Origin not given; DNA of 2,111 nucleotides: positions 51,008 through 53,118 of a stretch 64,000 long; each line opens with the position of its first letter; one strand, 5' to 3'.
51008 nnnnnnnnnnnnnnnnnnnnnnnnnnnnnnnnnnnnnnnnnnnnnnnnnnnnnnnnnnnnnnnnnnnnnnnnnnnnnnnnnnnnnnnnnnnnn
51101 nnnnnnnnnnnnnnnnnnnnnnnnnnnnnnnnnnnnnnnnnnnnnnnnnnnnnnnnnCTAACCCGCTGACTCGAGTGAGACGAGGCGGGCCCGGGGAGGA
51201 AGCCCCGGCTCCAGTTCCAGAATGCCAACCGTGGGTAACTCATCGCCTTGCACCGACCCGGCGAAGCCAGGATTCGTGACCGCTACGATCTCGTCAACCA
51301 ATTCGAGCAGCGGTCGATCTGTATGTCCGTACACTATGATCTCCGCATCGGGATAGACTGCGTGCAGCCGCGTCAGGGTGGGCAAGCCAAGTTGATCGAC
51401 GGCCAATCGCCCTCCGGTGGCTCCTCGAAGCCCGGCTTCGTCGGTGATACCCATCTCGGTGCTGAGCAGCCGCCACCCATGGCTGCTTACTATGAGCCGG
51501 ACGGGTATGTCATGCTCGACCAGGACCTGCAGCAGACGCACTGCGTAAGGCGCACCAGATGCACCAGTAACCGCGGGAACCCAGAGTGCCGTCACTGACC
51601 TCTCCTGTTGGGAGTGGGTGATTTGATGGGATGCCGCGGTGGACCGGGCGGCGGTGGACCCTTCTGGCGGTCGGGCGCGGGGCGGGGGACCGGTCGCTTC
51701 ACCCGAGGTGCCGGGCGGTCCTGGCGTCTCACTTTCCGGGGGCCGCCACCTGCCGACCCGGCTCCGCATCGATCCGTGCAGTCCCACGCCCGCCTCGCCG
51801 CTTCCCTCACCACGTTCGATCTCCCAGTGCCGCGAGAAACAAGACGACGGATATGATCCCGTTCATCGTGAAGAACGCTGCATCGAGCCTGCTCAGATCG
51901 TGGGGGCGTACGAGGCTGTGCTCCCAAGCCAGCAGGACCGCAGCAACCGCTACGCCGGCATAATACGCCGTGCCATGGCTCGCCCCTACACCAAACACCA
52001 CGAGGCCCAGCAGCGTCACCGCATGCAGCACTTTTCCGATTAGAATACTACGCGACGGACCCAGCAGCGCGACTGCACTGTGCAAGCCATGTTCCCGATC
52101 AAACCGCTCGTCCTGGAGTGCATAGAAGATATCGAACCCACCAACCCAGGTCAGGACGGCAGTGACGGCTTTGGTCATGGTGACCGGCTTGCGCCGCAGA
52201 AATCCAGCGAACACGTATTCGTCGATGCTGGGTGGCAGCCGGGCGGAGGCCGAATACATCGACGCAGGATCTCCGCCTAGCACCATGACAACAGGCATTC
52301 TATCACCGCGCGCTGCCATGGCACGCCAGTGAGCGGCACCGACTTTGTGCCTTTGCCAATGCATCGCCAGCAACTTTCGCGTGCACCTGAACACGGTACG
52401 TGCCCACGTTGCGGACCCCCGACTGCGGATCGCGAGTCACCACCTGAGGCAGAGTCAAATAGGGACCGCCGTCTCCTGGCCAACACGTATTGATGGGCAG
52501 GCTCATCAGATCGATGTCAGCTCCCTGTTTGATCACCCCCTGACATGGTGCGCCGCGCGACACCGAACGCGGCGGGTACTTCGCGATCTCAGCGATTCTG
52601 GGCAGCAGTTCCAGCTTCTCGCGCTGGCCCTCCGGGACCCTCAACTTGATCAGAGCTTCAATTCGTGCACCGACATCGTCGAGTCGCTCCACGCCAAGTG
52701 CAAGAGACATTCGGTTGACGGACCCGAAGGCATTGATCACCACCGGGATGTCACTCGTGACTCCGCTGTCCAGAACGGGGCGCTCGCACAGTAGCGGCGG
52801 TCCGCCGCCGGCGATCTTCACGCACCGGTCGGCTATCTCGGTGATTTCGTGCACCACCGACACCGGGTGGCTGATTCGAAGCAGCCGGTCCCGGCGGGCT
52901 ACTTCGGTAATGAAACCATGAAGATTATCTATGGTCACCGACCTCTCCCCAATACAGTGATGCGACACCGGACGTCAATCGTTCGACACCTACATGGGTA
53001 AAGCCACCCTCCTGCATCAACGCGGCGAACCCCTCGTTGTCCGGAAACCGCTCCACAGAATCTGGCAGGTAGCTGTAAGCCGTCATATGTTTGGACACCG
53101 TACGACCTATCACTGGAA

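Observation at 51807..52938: UbiD-like decarboxylase with a frameshift, fused mid-gene to the tail of the UbiA-like prenyltransferase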

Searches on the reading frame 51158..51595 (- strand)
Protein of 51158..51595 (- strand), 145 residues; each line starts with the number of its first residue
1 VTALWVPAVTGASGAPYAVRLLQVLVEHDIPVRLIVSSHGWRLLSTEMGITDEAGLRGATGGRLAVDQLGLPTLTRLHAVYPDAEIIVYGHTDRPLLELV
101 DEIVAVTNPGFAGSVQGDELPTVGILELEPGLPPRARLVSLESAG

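Call 28: find_encoding_contigs(protein=window:51158-51520:-, flank=10000, max_places=10)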
Protein window:51158-51520:- (120 aa): no gene with exactly this product is on record in the collection.
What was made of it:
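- On Pseudogene / gene remnant: No independent sequence covers the ubiX insertion or junction 2 (call 28).
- Logan contig L052 stops at 51491, and a look-up for an adjoining contig found nothing (call 28).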

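Call 42: search_protein_families(library=ncbifam, proteins=[window:51158-51595:-], max_evalue=0.01)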
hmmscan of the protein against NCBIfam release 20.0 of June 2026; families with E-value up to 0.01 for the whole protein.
window:51158-51595:- (145 aa): 5 families
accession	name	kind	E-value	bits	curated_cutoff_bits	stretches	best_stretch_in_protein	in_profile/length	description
NF004685.0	PRK06029.1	subfamily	1.5e-06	28.4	188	1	8-52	7-52/187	UbiX family flavin prenyltransferase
TIGR00421.1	ubiX_pad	subfamily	2.1e-06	27.6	108.9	1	6-53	3-50/181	UbiX family flavin prenyltransferase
NF041206.1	VdcB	exception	6.5e-06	25.9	290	1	8-51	5-49/184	non-oxidative hydroxyarylic acid decarboxylases subunit B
TIGR00040.1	yfcE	subfamily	0.0016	18.6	56.25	1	83-129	106-151/158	YfcE family phosphodiesterase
NF006988.0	PRK09453.1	equivalog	0.002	18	117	1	83-129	118-163/183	phosphodiesterase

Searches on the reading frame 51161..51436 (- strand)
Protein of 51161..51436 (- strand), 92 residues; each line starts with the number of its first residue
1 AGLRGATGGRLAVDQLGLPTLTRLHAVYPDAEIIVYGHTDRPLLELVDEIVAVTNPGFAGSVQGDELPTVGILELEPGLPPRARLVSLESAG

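Call 6: search_protein_families(library=pfam, proteins=[window:51161-51436:-], max_evalue=10)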
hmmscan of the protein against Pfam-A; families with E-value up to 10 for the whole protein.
seq(92 aa): 1 family
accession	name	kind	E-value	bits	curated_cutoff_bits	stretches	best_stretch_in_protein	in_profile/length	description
PF12850.12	Metallophos_2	-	0.0026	18.2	27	1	28-76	105-152/154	Calcineurin-like phosphoesterase superfamily domain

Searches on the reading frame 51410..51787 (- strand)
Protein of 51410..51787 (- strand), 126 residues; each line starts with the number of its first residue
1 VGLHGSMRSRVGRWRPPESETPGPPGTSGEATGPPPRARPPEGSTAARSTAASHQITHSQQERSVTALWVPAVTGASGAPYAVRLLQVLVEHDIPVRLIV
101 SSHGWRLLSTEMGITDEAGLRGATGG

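Call 6: search_protein_families(library=pfam, proteins=[window:51410-51787:-], max_evalue=10)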
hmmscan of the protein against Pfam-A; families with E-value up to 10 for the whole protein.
seq(126 aa): 1 family
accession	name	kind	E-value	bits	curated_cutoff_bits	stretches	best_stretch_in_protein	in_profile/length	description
PF02441.25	Flavoprotein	-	1.4e-05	25.2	22.7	1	71-111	5-45/162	Flavoprotein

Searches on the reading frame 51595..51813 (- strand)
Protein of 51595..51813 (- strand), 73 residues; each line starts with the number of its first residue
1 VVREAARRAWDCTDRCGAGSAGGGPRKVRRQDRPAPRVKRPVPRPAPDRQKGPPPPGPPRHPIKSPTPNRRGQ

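Call 42: search_protein_families(library=ncbifam, proteins=[window:51595-51813:-], max_evalue=0.01)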
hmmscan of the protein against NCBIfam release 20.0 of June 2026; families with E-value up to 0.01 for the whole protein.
seq(73 aa): 0 families
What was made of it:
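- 51592..51812 (-): Conserved small ORF (~73 codons, Arg/Pro/Gly-rich, C-terminus ...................*). Its GTG start overlaps the UbiA stop and its stop overlaps the UbiX start. It appears intact. No Pfam-like or NCBIfam family matched (call 42).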

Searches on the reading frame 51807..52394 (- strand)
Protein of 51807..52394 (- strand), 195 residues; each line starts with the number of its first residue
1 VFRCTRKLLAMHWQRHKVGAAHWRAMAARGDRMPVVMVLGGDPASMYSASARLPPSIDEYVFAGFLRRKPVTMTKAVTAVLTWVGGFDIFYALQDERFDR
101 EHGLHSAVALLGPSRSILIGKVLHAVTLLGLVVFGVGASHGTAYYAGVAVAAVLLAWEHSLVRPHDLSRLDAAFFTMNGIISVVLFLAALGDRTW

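Call 3: search_protein_families(library=pfam, proteins=[window:51807-52394:-], max_evalue=0.01)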
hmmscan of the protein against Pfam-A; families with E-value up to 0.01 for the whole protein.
window:51807-52394:- (195 aa): 2 families
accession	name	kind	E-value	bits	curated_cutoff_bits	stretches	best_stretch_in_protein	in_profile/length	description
PF01977.22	UbiD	-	5e-20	72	23.3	1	6-79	68-141/206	3-octaprenyl-4-hydroxybenzoate carboxy-lyase Rift-related domain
PF01040.23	UbiA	-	2.4e-14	53.7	34.2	1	74-178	144-248/250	UbiA prenyltransferase family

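Call 24: list_cluster_members(proteins=[window:51807-52373:-, window:51807-52364:-, window:51807-52319:-, window:51807-52298:-, window:51807-52286:-, window:51807-52178:-, window:51158-51769:-, window:51158-51595:-, window:51158-51541:-, window:51158-51454:-])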
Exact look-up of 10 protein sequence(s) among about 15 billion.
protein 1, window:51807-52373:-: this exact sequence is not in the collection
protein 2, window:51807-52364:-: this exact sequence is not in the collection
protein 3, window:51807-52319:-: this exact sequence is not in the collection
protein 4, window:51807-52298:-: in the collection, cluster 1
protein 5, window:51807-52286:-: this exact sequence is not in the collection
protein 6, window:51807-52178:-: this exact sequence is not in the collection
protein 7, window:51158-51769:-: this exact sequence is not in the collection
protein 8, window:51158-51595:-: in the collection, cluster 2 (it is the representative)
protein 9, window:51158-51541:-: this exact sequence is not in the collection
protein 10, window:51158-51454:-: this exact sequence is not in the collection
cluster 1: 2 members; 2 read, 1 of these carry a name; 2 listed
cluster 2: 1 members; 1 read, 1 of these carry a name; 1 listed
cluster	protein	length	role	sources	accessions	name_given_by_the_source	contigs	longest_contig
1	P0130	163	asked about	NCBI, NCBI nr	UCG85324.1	MAG: UbiA family prenyltransferase [Gemmatimonadota bacterium]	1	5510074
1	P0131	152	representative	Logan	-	-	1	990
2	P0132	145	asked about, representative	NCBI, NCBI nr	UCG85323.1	MAG: hypothetical protein JSW71_15495 [Gemmatimonadota bacterium]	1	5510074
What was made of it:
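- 51807..52160 (-): mqnP-like (UbiA-family prenyltransferase) remnant: last ~116 codons. It keeps the second Asp-rich motif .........; the first is deleted. GenBank UCG85324.1 'UbiA family prenyltransferase', 163 aa, from ATG 52298 (call 24).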

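Call 26: find_encoding_contigs(protein=P0131, flank=10000, max_places=10)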
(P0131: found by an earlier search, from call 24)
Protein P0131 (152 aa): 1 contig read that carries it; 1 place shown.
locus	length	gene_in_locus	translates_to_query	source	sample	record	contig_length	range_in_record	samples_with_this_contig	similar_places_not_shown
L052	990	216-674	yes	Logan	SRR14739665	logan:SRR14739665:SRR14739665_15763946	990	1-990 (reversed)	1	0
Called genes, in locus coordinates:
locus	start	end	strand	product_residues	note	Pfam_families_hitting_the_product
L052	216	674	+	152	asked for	PF01040:UbiA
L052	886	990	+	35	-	?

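Call 42: search_protein_families(library=ncbifam, proteins=[window:51807-52394:-], max_evalue=0.01)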
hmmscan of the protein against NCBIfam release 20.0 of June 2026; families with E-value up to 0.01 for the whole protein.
window:51807-52394:- (195 aa): 19 families
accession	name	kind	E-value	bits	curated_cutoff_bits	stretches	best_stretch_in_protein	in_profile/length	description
NF009526.0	PRK12888.1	equivalog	6.7e-38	130.8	364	1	78-192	179-293/301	4-hydroxybenzoate octaprenyltransferase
NF009524.0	PRK12886.1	equivalog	7.8e-33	114.1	387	1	78-193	169-284/291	prenyltransferase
NF041584.1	MqnP_SCO4491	exception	6.2e-32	111.4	420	1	78-192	167-281/285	menaquinone biosynthesis prenyltransferase MqnP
NF009515.0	PRK12874.1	equivalog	1.3e-27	96.9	392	1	78-192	174-287/291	4-hydroxybenzoate polyprenyltransferase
NF041585.1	MqnP_Cj_Hp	exception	4.7e-27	95.2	375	1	78-189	167-277/281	menaquinone biosynthesis prenyltransferase MqnP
NF041586.1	MqnP_DT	exception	8.4e-27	94.6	430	1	78-190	161-273/277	menaquinone biosynthesis prenyltransferase MqnP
TIGR01475.1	ubiA_other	subfamily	2.3e-26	92.9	180.8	1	76-195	163-282/282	UbiA-like polyprenyltransferase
TIGR03701.1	mena_SCO4490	equivalog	1.8e-23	83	495.9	1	4-81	171-248/433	menaquinone biosynthesis decarboxylase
NF009609.0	PRK13106.1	equivalog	4.8e-14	52.5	349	1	77-189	183-291/301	prenyltransferase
TIGR00148.1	TIGR00148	subfamily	5.5e-14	51.7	244.85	1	7-78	170-241/438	UbiD family decarboxylase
NF009532.0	PRK12895.1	equivalog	8.7e-14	51.6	414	1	77-187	165-274/286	prenyltransferase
TIGR01474.1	ubiA_proteo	equivalog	1e-12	48.2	275.45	1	78-190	168-278/282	4-hydroxybenzoate octaprenyltransferase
NF008175.0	PRK10922.1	equivalog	3.7e-10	38.9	788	1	7-81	187-263/497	4-hydroxy-3-polyprenylbenzoate decarboxylase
NF009517.0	PRK12876.1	equivalog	3.5e-08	33.2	419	1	86-187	187-290/300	prenyltransferase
NF009514.0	PRK12873.1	equivalog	1.3e-06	28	246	1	72-184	174-286/297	4-hydroxybenzoate polyprenyltransferase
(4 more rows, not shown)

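Call 54: find_homologous_proteins(query=window:51807-52394:-, max_evalue=0.00001)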
Query window:51807-52394:- (195 aa): 5386 proteins with E <= 0.00001 among 8000 candidates; the best 120 are listed.
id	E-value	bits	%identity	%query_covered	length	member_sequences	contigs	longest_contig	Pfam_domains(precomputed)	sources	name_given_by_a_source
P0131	3.1e-88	313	98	77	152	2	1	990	PF01040.24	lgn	-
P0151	2.3e-51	192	78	60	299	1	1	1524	PF01040.24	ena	-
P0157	4.1e-51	192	72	64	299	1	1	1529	PF01040.24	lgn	-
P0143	7.8e-51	191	80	59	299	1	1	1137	PF01040.24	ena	-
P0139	1.1e-50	190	80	59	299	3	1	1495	PF01040.24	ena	-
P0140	2.1e-50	189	75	63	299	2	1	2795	PF01040.24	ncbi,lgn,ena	-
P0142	3.4e-50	189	80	59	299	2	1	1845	PF01040.24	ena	-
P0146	5.2e-50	188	73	63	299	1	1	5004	PF01040.24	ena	-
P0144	1.3e-49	187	75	63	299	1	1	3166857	PF01040.24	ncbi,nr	ncbi:MAG: UbiA family prenyltransferase [Gemmatimonadota bacterium]|nr:MAG: UbiA family prenyltransf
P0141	1.9e-48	183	77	59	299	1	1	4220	PF01040.24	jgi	-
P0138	2.8e-48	182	77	59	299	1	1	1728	PF01040.24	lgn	-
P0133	3.3e-48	182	74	58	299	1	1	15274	PF01040.24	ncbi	-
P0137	1.1e-47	180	72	63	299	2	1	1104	PF01040.24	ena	-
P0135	1.5e-47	180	71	63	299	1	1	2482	PF01040.24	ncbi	-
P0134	4.2e-47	179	73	58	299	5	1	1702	PF01040.24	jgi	-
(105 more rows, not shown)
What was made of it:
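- All other hits are ordinary ~299-aa UbiA proteins covering about 56-75% of the query (call 54).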

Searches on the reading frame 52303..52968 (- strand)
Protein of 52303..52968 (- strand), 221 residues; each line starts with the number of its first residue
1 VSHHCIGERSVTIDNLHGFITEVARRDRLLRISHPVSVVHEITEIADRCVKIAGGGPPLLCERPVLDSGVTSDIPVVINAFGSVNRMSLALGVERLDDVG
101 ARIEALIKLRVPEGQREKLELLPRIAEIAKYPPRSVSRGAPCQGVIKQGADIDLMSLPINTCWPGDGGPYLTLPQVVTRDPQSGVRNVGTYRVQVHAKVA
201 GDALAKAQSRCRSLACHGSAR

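Call 3: search_protein_families(library=pfam, proteins=[window:52303-52968:-], max_evalue=0.01)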
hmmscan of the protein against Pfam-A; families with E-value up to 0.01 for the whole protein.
window:52303-52968:- (221 aa): 2 families
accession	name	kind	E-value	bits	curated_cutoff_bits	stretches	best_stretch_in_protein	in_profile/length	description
PF01977.22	UbiD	-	1.5e-20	73.7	23.3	1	136-198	3-67/206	3-octaprenyl-4-hydroxybenzoate carboxy-lyase Rift-related domain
PF20695.2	UbiD_N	-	5.3e-18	65.3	24.3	1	21-102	2-77/78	3-octaprenyl-4-hydroxybenzoate carboxy-lyase N-terminal domain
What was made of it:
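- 52374..52968 (-): mqnL (UbiD-like decarboxylase) remnant, part A: codons 1 to ~198 in the original frame. GenBank starts it at GTG 52938 and lets it run on out of frame to 52303. Pfam UbiD_N 2-77/78 and UbiD 3-67/206 (call 3).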

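Call 42: search_protein_families(library=ncbifam, proteins=[window:52303-52968:-], max_evalue=0.01)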
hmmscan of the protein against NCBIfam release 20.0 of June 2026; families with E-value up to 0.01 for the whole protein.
window:52303-52968:- (221 aa): 7 families
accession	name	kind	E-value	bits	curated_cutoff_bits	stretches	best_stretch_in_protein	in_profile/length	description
TIGR03701.1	mena_SCO4490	equivalog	1.1e-49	169.3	495.9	1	19-198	2-173/433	menaquinone biosynthesis decarboxylase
TIGR00148.1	TIGR00148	subfamily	4.9e-35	121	244.85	1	17-198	2-169/438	UbiD family decarboxylase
NF008175.0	PRK10922.1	equivalog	2.9e-32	111.8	788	1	13-198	6-186/497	4-hydroxy-3-polyprenylbenzoate decarboxylase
NF041204.1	VdcC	exception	5.1e-15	54.9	650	1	14-198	2-169/467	non-oxidative hydroxyarylic acid decarboxylases subunit C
TIGR02724.1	phenyl_P_beta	equivalog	6.8e-09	34.6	468.95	1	16-196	3-162/472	phenylphosphate carboxylase subunit beta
TIGR02723.1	phenyl_P_alpha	equivalog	3.7e-07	29.1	564.6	1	137-195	110-169/485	phenylphosphate carboxylase subunit alpha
NF041219.1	BagN_FevL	exception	0.0031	16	1000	1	108-193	98-185/502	bagremycin/ferroverdin biosynthesis UbiD family decarboxylase BagN/FevL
